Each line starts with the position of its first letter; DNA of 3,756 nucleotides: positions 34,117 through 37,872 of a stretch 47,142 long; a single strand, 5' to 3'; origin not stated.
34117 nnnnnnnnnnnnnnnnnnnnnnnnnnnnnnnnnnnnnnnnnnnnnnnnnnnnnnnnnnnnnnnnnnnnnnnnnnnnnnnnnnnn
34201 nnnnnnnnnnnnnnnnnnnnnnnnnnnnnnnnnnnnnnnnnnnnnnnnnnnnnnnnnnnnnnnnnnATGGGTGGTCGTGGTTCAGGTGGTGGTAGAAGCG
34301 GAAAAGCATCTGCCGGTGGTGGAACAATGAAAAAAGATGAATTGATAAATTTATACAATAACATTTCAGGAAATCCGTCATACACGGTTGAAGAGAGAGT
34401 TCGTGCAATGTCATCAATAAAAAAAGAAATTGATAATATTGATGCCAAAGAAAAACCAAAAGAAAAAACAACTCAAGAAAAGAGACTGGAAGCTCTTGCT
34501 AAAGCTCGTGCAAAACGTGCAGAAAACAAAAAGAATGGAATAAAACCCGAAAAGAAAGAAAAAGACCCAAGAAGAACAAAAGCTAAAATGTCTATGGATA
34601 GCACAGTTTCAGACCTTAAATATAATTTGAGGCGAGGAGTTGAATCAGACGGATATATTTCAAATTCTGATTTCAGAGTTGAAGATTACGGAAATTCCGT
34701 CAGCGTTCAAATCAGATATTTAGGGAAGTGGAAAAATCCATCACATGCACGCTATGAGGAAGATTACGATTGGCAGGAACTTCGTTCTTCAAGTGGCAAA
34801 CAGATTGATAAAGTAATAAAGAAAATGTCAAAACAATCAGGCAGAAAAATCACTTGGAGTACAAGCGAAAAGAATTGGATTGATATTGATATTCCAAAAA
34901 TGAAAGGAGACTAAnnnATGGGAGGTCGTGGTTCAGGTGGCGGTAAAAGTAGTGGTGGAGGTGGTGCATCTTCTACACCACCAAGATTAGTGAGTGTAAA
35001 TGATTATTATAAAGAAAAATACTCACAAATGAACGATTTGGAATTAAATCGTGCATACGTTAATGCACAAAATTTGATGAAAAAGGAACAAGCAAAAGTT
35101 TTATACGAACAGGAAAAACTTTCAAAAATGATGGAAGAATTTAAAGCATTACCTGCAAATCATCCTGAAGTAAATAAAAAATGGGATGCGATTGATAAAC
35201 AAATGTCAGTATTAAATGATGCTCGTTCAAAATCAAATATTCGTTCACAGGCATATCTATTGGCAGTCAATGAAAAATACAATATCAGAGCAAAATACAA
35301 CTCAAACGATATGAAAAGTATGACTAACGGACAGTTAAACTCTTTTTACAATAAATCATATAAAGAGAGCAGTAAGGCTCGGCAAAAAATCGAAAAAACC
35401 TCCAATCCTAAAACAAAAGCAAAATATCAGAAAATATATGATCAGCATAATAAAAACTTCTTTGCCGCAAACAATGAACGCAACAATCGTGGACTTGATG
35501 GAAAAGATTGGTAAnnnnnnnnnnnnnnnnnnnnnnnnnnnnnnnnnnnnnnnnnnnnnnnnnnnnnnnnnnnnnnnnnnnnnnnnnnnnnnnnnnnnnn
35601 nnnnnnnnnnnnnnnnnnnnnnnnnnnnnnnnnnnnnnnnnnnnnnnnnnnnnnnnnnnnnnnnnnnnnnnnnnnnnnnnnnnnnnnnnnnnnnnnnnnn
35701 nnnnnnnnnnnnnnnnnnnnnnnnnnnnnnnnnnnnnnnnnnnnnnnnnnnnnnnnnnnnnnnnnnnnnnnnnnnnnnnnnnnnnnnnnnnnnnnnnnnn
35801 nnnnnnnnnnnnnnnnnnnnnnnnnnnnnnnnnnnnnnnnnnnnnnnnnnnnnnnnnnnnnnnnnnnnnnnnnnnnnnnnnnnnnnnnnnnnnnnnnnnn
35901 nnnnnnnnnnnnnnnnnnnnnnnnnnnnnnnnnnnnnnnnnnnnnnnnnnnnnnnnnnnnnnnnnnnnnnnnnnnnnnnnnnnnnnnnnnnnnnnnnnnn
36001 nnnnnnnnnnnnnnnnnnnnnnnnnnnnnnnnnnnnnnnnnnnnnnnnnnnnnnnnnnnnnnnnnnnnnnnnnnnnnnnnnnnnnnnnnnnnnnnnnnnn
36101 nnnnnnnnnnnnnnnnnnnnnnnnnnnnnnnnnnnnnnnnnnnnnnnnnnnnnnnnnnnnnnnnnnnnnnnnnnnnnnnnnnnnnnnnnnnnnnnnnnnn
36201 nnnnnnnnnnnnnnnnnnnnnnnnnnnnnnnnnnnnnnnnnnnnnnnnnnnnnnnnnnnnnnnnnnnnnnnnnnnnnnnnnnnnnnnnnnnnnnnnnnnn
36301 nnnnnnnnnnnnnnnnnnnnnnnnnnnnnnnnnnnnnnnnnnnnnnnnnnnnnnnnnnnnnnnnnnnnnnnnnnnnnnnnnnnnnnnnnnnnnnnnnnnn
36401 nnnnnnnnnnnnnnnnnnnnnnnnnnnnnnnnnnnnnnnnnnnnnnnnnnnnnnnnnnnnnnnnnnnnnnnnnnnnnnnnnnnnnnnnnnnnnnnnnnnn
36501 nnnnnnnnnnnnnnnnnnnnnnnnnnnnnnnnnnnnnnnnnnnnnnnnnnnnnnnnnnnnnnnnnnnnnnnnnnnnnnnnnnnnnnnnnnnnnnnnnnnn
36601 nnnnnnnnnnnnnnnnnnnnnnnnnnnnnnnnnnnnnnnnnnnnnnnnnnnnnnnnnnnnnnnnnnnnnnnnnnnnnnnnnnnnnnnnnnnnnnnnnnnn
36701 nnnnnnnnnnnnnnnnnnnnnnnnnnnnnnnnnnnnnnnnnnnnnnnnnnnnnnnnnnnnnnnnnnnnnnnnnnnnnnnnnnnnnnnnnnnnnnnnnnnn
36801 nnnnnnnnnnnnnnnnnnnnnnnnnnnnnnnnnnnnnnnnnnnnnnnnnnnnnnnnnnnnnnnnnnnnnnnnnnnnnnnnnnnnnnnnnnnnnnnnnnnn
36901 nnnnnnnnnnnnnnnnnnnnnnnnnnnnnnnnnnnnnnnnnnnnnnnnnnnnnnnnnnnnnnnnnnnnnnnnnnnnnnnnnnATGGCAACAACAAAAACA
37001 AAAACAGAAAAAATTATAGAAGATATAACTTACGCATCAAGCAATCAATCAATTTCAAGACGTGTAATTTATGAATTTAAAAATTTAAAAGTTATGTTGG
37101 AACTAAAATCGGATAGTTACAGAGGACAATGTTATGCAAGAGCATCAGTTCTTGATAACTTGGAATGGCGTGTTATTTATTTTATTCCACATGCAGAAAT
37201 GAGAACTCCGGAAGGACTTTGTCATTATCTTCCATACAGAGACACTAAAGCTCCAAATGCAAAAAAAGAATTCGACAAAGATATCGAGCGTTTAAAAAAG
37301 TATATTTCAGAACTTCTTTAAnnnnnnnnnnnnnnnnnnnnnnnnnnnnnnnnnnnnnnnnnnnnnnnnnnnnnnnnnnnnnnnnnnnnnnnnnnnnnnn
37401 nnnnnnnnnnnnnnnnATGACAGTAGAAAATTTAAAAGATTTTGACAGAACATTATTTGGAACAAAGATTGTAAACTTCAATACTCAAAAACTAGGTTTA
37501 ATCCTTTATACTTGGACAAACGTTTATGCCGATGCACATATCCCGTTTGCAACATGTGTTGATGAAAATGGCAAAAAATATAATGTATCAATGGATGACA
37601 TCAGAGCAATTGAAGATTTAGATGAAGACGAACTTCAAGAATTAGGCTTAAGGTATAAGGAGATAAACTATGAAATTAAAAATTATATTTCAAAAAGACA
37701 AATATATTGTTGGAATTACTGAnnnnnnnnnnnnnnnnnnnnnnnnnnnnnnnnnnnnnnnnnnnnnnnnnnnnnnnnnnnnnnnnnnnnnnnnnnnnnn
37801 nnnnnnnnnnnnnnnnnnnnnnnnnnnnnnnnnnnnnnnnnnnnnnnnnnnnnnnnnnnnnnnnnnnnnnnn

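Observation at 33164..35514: DUF4417 gene followed by three genes that share only an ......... N-terminus and their RBS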

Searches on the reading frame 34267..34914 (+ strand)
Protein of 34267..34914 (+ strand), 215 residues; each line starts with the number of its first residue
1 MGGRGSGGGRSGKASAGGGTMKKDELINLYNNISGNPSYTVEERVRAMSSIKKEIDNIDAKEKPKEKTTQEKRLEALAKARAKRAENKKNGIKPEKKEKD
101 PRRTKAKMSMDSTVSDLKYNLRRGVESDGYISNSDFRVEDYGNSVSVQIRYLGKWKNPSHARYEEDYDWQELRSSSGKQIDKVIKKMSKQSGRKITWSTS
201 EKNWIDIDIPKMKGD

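Call 6: search_protein_families(library=pfam, proteins=[window:34267-34914:+], max_evalue=0.1)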
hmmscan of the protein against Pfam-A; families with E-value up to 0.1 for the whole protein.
window:34267-34914:+ (215 aa): 0 families

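Call 7: search_protein_families(library=phrogs, proteins=[window:34267-34914:+], max_evalue=0.1)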
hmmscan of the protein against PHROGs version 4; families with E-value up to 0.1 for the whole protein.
window:34267-34914:+ (215 aa): 1 family
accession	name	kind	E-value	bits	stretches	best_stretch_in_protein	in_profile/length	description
phrog_38558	-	unknown function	1.5e-98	330.2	1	1-215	1-219/219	-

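Call 9: search_dna_similar(query=window:34267-34914:+, collection=phages, mode=protein, max_rows=30, max_evalue=0.001)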
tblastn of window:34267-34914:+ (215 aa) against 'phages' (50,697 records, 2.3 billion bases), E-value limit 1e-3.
No match.

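Call 14: find_homologous_proteins(query=window:34267-34914:+, max_evalue=0.001)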
Query window:34267-34914:+ (215 aa): 237 proteins with E <= 0.001 among 766 candidates; the best 120 are listed.
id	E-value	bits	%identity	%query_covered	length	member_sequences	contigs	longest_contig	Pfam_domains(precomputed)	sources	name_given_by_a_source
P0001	3.5e-132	457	100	100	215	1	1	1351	-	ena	-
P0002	4.3e-132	456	100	100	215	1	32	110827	-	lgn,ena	-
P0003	4.3e-132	456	100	100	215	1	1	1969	-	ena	-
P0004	7.5e-132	456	100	100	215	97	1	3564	-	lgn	-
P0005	8.0e-132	456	100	100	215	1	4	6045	-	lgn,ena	-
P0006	8.3e-132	456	99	100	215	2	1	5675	-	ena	-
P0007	9.1e-132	455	99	100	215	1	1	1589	-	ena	-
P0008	1.4e-131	455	100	100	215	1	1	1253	-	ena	-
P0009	1.5e-131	455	99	100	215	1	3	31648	-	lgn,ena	-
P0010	1.6e-131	455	100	100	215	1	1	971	-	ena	-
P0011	1.7e-131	454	100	100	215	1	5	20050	-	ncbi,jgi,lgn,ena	-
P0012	1.8e-131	454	99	100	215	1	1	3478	-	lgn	-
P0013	4.0e-131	453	99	100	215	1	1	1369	-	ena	-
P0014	8.7e-131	452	99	100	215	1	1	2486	-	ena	-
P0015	1.7e-130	451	99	100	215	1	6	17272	-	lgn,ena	-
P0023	3.8e-111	388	85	94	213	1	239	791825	-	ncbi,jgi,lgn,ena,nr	jgi:hypothetical protein|nr:MAG TPA: hypothetical protein [Caudoviricetes sp.]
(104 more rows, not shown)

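Call 19: search_protein_families(library=pfam, proteins=[P0023], max_evalue=1)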
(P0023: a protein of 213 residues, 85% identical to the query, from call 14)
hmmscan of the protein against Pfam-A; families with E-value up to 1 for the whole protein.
P0023 (213 aa): 0 families

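Call 23: search_protein_families(library=padloc, proteins=[window:34267-34914:+], max_evalue=0.1)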
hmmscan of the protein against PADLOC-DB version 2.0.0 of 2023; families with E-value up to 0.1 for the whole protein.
window:34267-34914:+ (215 aa): 0 families

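Call 24: search_protein_families(library=ncbifam, proteins=[window:34267-34914:+], max_evalue=0.1)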
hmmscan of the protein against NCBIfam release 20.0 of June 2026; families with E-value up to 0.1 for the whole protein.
window:34267-34914:+ (215 aa): 1 family
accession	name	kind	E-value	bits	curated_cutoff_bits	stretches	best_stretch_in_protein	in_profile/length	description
NF049946.1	TonB_dep_CU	exception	0.0054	15.1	700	1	103-153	193-244/683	TonB-dependent receptor, CU motif-type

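Call 65: predict_structure(alignment_id=A3)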
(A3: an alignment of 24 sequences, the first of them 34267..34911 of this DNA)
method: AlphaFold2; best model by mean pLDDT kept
length: 215 residues; sequences in the alignment: 24
mean_pLDDT: 70.6   pTM: 0.49
mean pLDDT of the five models: 70.6, 69.5, 68.0, 66.9, 66.1
residues with pLDDT >= 90: 31; 70-90: 88; 50-70: 61; < 50: 35
segments of 3 or more residues with pLDDT < 50: 1-3, 5-19, 63-67, 92-97, 156-161
pLDDT, mean of each block of 10 residues (from residue 1): 38 34 79 78 79 77 53 64 64 51 80 93 78 85 84 52 56 74 92 86 80 84
secondary structure, 60 per line:
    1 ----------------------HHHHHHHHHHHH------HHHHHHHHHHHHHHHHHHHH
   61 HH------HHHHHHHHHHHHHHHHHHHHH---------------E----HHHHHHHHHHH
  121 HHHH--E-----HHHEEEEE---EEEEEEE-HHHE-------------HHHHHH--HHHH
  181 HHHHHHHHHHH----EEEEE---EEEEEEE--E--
elements in order: H23-34 H41-62 H69-89 H110-124 E136-140 E144-150 H169-174 H177-191 E196-200 E204-210

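Call 69: fold_search(model_id=the predicted structure, library=pdb)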
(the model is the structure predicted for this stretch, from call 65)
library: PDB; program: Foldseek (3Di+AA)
matches with E <= 10: 535; with E <= 0.001: 0
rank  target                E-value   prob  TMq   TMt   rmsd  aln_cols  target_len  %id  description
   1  6mrs                  1.7e-03  1.00  0.27  0.67   4.2       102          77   15  De novo designed protein Peak6 (released 2019-06-12)
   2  7mwr_A                5.3e-03  0.96  0.28  0.29  21.6       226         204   14  Structure of De Novo designed beta sheet heterodimer LHD101A53/B4 (released 2022-01-19)
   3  9dd4_A                5.6e-03  1.00  0.28  0.45   3.6       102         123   16  Crystal Structure of Designed facilitated dissociation target LHD101An1: LHD101A with an N-terminal extension (released 2025-08-20)
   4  7mwr_B                6.0e-03  0.89  0.22  0.20  24.1       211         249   13  Structure of De Novo designed beta sheet heterodimer LHD101A53/B4 (released 2022-01-19)
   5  3ehh_B                9.7e-03  0.80  0.24  0.27  20.9       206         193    7  Crystal structure of DesKC-H188V in complex with ADP (released 2009-09-15)
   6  9dcz_D                1.0e-02  1.00  0.28  0.46  25.6       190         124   10  Designed allosteric facilitated dissociation switch AS1 in complex state TH with methylated lysines, crystal #1 (released 2025-08-20)
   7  4jas_A                1.1e-02  0.72  0.26  0.24  21.3       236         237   11  Structural basis of a rationally rewired protein-protein interface (HK853mutant A268V, A271G, T275M, V294T and D297E a (released 2013-09-04)
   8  7ssi_B                1.2e-02  0.89  0.26  0.26  18.8       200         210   11  CRYSTAL STRUCTURE OF THE DESK:DESR-Q10A COMPLEX IN THE PHOSPHOTRANSFER STATE (released 2022-11-16)
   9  5iuk_B                1.2e-02  0.80  0.25  0.25  18.9       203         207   11  Crystal structure of the DesK-DesR complex in the phosphotransfer state with high Mg2+ (150 mM) (released 2016-12-21)
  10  5iul_A                1.2e-02  0.75  0.25  0.25  18.8       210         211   10  Crystal structure of the DesK-DesR complex in the phosphotransfer state with high Mg2+ (150 mM) and BeF3 (released 2016-12-21)
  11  9qq6_A                1.3e-02  0.84  0.28  0.14  20.6       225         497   13  Structure of the Azotobacter vinelandii NifL-NifA complex (released 2025-06-18)
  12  9dd0_D                1.5e-02  1.00  0.27  0.46   4.6       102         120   13  Designed allosteric facilitated dissociation switch AS1 in complex state TH with methylated lysines, crystal #2 (released 2025-08-20)
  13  7ssj_C                1.5e-02  0.72  0.23  0.23  22.4       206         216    9  Crystal structure of the DesK-DesR complex in the phosphatase state (released 2022-11-16)
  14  7ssi_E                1.6e-02  0.80  0.26  0.26  18.5       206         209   11  CRYSTAL STRUCTURE OF THE DESK:DESR-Q10A COMPLEX IN THE PHOSPHOTRANSFER STATE (released 2022-11-16)
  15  5iul_E                1.7e-02  0.85  0.26  0.27  19.0       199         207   10  Crystal structure of the DesK-DesR complex in the phosphotransfer state with high Mg2+ (150 mM) and BeF3 (released 2016-12-21)
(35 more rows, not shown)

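Call 70: fold_search(model_id=the predicted structure, library=viral)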
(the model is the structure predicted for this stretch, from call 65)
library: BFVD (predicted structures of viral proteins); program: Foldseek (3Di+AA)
matches with E <= 10: 616; with E <= 0.001: 1
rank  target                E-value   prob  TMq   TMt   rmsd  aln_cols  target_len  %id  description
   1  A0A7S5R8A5            5.9e-04  1.00  0.27  0.27  10.5       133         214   22  Uncharacterized protein [Rhizobium phage RHph_Y65]
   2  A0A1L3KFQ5            6.3e-03  0.47  0.18  0.14  28.4       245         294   13  (no name in the UniProt tables at hand)
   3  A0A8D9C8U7            6.7e-03  1.00  0.28  0.54   4.8       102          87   13  Uncharacterized protein [uncultured marine phage]
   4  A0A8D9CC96            1.2e-02  0.51  0.23  0.22  22.0       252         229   11  DUF2786 domain-containing protein [uncultured marine phage]
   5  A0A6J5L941            1.8e-02  0.90  0.25  0.11   7.6       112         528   16  histidine kinase [uncultured Caudovirales phage]
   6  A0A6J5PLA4            1.9e-02  0.66  0.21  0.35   7.5       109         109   13  Uncharacterized protein [uncultured Caudovirales phage]
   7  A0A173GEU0            3.9e-02  0.35  0.22  0.11  19.1       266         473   10  Uncharacterized protein [Erwinia phage vB_EamM_Deimos-Minion]
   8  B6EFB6                4.1e-02  0.75  0.23  0.42   6.1       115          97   16  Uncharacterized protein [Stygiolobus rod-shaped virus]
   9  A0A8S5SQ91            4.4e-02  0.87  0.24  0.49   5.4       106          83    7  Uncharacterized protein [Siphoviridae sp. ctqSm5]
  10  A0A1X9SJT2            6.7e-02  0.75  0.23  0.38   5.4       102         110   12  Uncharacterized protein [Sulfolobus islandicus rod-shaped virus 10]
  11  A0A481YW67            7.6e-02  0.33  0.17  0.11  11.9       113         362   17  Putative serine/threonine protein kinase [Marseillevirus LCMAC201]
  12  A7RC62                9.7e-02  0.77  0.22  0.49   6.1        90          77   11  (no name in the UniProt tables at hand)
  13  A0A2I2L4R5            9.7e-02  0.60  0.29  0.29  26.1       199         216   17  Uncharacterized protein [Orpheovirus IHUMI-LCC2]
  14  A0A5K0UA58            1.1e-01  0.30  0.25  0.06  25.2       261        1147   16  histidine kinase [Yasminevirus sp. GU-2018]
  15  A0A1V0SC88            1.1e-01  0.13  0.14  0.19  13.2       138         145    8  Uncharacterized protein [Catovirus CTV1]
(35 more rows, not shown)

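Call 120: search_solved_structures(query=A3, max_evalue=1)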
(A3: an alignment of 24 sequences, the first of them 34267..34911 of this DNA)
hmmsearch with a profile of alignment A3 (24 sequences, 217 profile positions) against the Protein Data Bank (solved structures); distinct sequences matched with E-value up to 1: 3.
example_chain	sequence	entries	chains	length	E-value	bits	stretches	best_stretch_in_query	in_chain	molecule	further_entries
2q2f_A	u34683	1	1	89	0.71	13.1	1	51-110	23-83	Selenoprotein S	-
5the_A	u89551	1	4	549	0.89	12.8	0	2-45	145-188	Uncharacterized protein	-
8x90_A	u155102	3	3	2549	0.99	12.6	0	2-46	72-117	Voltage-dependent P/Q-type calcium channel subunit alpha-1A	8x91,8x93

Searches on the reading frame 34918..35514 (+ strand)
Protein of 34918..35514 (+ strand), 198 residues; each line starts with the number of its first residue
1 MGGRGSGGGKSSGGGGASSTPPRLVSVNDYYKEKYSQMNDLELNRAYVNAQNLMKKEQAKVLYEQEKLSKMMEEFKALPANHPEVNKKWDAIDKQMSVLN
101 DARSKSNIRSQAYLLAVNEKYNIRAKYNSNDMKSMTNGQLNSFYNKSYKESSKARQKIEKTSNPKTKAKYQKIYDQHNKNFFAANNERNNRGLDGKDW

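Call 6: search_protein_families(library=pfam, proteins=[window:34918-35514:+], max_evalue=0.1)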
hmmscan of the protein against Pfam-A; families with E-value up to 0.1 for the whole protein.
window:34918-35514:+ (198 aa): 0 families

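Call 7: search_protein_families(library=phrogs, proteins=[window:34918-35514:+], max_evalue=0.1)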
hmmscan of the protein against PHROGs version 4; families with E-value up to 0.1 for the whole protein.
window:34918-35514:+ (198 aa): 0 families

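Call 17: find_homologous_proteins(query=window:34918-35514:+, max_evalue=0.001)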
Query window:34918-35514:+ (198 aa): 282 proteins with E <= 0.001 among 823 candidates; the best 120 are listed.
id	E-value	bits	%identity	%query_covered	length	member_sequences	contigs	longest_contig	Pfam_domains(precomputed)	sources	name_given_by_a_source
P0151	9.8e-121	419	98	100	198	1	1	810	-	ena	-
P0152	2.2e-120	417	98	100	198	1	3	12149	-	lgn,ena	-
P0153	1.5e-119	415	98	100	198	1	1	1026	-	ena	-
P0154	3.5e-119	413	98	100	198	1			-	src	-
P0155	1.5e-118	411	97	100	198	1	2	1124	-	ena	-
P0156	1.3e-113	395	94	90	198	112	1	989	-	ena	-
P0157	3.5e-111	387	93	90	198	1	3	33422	-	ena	-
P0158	1.0e-106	373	87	90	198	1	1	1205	-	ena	-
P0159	6.4e-97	341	82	92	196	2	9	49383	-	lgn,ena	-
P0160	4.2e-88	312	73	91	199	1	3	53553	-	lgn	-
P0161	4.8e-87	309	74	92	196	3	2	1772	-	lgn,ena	-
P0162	5.7e-86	305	70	92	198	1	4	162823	-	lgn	-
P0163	1.3e-85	304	74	92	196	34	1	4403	PF28074.1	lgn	-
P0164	1.4e-85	304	76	89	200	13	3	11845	-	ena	-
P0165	4.6e-84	299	70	90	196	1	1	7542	-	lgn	-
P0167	1.6e-81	291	69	92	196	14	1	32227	PF28074.1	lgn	-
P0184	6.3e-74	266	62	89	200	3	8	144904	PF28074.1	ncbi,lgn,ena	-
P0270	1.3e-47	180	70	66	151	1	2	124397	-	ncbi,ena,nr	ncbi:hypothetical protein IJ182_04955 [bacterium]|nr:hypothetical protein [bacterium]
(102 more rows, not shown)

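Call 19: search_protein_families(library=pfam, proteins=[P0163, P0167, P0184, P0270], max_evalue=1)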
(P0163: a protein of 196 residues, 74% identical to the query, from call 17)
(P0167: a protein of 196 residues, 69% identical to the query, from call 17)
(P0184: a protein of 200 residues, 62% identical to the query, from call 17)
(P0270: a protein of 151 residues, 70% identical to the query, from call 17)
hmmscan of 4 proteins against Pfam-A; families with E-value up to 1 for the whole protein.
P0163 (196 aa): 0 families

P0167 (196 aa): 1 family
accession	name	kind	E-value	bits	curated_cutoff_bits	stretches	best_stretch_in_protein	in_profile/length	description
PF14410.12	GH-E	-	0.039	15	25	0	27-48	32-51/68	HNH/ENDO VII superfamily nuclease with conserved GHE residues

P0184 (200 aa): 2 families
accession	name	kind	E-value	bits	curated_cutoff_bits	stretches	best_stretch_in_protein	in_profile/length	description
PF03079.20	ARD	-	0.74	10.5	27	0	45-114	35-103/157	ARD/ARD' family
PF05838.17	Glyco_hydro_108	-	0.76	10.8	21.2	0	117-157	24-67/85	Glycosyl hydrolase 108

P0270 (151 aa): 0 families

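Call 23: search_protein_families(library=padloc, proteins=[window:34918-35514:+], max_evalue=0.1)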
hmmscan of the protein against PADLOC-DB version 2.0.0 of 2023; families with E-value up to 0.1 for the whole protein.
window:34918-35514:+ (198 aa): 1 family
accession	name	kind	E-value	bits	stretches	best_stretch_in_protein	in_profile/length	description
PDLC00697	Effector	-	0.006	14.1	1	84-160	114-185/207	2TM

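Call 24: search_protein_families(library=ncbifam, proteins=[window:34918-35514:+, P0163], max_evalue=0.1)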
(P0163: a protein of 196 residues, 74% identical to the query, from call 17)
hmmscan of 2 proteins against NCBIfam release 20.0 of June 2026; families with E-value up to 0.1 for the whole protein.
window:34918-35514:+ (198 aa): 0 families

P0163 (196 aa): 2 families
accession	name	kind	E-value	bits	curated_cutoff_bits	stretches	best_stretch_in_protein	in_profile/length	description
NF041459.1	antitoxMazE_Staph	equivalog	0.0092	16.1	108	1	22-44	9-31/54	type II toxin-antitoxin system antitoxin MazE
NF033562.2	BH0509_fam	subfamily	0.014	15.3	30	0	124-148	18-42/43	BH0509 family protein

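Call 119: search_solved_structures(query=A6, max_evalue=1)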
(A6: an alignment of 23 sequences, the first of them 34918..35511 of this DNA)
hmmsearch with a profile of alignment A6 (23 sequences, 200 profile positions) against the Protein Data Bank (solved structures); distinct sequences matched with E-value up to 1: 16.
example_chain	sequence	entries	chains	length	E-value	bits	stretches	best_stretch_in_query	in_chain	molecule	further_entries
5oym_H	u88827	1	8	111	0.0048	19.9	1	2-80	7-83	PC4 and SFRS1-interacting protein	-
1t3j_A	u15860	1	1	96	0.012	18.7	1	26-98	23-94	mitofusin 1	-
3l3o_M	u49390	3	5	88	0.047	16.7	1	128-183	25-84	Staphylococcal complement inhibitor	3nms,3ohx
2qff_A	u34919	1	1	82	0.1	15.6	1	128-181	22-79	Hypothetical protein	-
3l5n_M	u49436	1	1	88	0.13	15.3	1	129-183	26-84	Staphylococcal complement inhibitor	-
9ugr_A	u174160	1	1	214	0.16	14.9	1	2-103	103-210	Syn-F4-Link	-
4k2o_A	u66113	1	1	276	0.2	14.6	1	41-118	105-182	T-lymphoma invasion and metastasis-inducing protein 1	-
2aj4_A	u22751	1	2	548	0.22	14.5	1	13-56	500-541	Galactokinase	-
6pw3_C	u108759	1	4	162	0.28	14.2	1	10-86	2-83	La-related protein 1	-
4k2p_A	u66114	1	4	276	0.4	13.6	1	41-118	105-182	T-lymphoma invasion and metastasis-inducing protein 1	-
9bng_A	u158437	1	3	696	0.42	13.6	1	3-74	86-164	Collagen alpha-1(XVIII) chain,Processed angiotensin-converting enzyme 2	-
1r05_A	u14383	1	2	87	0.62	13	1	23-95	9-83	Max protein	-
4ono_A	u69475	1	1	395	0.76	12.7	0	1-27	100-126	Beta-2-microglobulin/T-cell surface glycoprotein CD1c/T-cell surface glycoprotein CD1b chi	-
3ov6_A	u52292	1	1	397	0.76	12.7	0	1-27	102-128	Beta-2-microglobulin, T-cell surface glycoprotein CD1c, T-cell surface glycoprotein CD1b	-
8uao_A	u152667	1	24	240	0.78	12.7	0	39-105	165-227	DpHF18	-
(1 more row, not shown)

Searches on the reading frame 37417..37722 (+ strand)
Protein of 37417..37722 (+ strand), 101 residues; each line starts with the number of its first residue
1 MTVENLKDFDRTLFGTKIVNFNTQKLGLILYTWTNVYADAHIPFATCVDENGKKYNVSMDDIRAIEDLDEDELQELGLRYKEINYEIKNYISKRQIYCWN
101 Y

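Call 6: search_protein_families(library=pfam, proteins=[window:37417-37722:+], max_evalue=0.1)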
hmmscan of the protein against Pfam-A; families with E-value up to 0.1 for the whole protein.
window:37417-37722:+ (101 aa): 1 family
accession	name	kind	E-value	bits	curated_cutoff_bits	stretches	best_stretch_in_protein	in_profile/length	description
PF04360.17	Serglycin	-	0.095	13.1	30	0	31-74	33-74/149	Serglycin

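Call 7: search_protein_families(library=phrogs, proteins=[window:37417-37722:+], max_evalue=0.1)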
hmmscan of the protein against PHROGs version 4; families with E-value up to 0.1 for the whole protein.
window:37417-37722:+ (101 aa): 1 family
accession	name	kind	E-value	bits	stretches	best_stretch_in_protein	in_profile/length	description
phrog_25575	-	unknown function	0.065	13.4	1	4-82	190-266/394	-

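Call 23: search_protein_families(library=padloc, proteins=[window:37417-37722:+], max_evalue=0.1)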
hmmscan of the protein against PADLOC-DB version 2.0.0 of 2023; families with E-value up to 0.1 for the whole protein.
window:37417-37722:+ (101 aa): 0 families

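Call 24: search_protein_families(library=ncbifam, proteins=[window:37417-37722:+], max_evalue=0.1)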
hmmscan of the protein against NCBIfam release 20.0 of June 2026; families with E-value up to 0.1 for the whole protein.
window:37417-37722:+ (101 aa): 0 families
